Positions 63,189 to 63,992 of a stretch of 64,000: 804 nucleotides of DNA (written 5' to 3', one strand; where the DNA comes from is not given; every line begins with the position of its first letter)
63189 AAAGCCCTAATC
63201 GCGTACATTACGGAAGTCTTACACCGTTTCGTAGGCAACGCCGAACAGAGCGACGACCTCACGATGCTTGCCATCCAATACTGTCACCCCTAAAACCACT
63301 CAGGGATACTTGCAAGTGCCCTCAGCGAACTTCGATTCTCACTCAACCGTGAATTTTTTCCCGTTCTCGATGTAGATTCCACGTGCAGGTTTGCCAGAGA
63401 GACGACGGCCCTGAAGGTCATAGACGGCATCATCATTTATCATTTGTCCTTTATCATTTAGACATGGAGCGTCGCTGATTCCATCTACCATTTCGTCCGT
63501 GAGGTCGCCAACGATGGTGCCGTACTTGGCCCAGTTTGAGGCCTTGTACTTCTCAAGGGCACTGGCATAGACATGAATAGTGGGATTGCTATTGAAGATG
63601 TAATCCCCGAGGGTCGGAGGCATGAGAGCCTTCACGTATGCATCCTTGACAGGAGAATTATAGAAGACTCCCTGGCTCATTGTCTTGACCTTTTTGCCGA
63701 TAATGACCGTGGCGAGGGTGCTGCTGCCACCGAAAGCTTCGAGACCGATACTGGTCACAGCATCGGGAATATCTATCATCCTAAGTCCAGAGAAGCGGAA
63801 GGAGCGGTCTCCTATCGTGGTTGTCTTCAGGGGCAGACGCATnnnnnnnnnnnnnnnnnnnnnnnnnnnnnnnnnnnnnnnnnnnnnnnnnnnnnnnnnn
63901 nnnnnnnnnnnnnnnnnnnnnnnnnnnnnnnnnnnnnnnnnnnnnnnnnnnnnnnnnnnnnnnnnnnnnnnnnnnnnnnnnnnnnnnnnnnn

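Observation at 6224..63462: A shared vocabulary of AT-rich tandem heptamers seeded at more than 30 sites in a GC-rich window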

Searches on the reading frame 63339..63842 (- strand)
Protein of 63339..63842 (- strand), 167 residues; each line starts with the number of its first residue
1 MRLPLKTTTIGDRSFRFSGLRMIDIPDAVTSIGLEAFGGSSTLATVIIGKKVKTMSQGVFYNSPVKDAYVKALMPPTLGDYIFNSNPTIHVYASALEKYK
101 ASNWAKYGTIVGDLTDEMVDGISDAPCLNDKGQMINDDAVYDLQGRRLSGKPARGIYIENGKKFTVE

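Call 76: search_protein_families(library=ncbifam, proteins=[window:63339-63842:-], max_evalue=0.01)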
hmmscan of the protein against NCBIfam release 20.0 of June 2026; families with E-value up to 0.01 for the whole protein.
window:63339-63842:- (167 aa): 1 family
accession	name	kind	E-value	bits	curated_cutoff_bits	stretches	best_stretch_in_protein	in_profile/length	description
NF047961.1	adhesin_HupY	equivalog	0.00083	17.5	1250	1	6-62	484-540/978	leucine-rich repeat adhesin HupY/LrrG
